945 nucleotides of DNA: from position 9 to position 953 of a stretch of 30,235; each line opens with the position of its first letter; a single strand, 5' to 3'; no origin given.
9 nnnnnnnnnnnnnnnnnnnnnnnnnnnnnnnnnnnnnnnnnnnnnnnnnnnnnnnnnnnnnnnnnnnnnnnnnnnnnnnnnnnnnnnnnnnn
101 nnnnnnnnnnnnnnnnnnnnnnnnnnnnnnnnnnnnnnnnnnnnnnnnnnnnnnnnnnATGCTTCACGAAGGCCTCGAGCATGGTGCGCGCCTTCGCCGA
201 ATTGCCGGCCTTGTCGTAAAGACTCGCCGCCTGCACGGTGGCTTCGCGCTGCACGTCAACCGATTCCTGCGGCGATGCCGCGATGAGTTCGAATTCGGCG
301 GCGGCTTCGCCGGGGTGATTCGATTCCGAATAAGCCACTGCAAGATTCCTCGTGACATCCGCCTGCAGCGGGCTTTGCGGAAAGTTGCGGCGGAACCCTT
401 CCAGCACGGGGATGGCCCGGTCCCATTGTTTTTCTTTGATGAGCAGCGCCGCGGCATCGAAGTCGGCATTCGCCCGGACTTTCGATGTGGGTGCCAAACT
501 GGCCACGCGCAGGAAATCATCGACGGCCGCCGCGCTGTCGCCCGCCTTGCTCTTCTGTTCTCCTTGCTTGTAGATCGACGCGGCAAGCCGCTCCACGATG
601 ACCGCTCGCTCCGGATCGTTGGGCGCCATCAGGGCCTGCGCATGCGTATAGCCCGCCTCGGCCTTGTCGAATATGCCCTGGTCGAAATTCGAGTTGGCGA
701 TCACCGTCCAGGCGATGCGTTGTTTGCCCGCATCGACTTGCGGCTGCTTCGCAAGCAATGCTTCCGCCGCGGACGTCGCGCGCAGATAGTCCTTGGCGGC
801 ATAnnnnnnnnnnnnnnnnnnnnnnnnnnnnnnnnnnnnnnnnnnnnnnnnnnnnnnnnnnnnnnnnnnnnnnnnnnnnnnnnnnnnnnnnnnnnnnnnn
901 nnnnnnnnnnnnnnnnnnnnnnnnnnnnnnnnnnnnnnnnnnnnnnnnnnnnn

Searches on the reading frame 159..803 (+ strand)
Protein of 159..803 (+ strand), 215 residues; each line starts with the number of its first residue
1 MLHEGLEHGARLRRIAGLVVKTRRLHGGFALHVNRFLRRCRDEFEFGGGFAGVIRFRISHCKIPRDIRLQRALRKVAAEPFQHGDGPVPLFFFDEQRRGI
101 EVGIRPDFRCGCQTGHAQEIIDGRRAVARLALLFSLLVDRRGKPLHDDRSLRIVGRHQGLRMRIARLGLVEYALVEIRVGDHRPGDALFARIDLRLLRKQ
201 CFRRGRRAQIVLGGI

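Call 113: search_protein_families(library=padloc, alignment_id=A7, max_evalue=0.0001)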
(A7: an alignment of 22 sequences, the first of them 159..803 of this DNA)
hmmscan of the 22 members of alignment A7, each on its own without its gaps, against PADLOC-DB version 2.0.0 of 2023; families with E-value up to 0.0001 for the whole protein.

A. member 1, window:159-803:+ (215 aa): 0 families

B. families by the number of members that match (of 22 scanned): 34 families (the first 25 are shown)
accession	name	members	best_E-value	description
PDLC04042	PD-T4-6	1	7.8e-64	-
PDLC04061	PD-T4-6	1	9.2e-60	-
PDLC04041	PD-T4-6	1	8.9e-59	-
PDLC04053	PD-T4-6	1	2.7e-56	-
PDLC04138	mad6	1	5.7e-56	mads_6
PDLC04054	PD-T4-6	1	4.2e-54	-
PDLC04047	PD-T4-6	1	2.6e-52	-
PDLC04060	PD-T4-6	1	5.3e-52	-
PDLC04052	PD-T4-6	1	7.4e-51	-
PDLC04043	PD-T4-6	1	3.2e-50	-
PDLC04040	PD-T4-6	1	1.8e-49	-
PDLC04039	PD-T4-6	1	2.8e-48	-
PDLC04057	PD-T4-6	1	3.4e-46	-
PDLC04048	PD-T4-6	1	8.9e-43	-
PDLC04064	PD-T4-6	1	4.5e-36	-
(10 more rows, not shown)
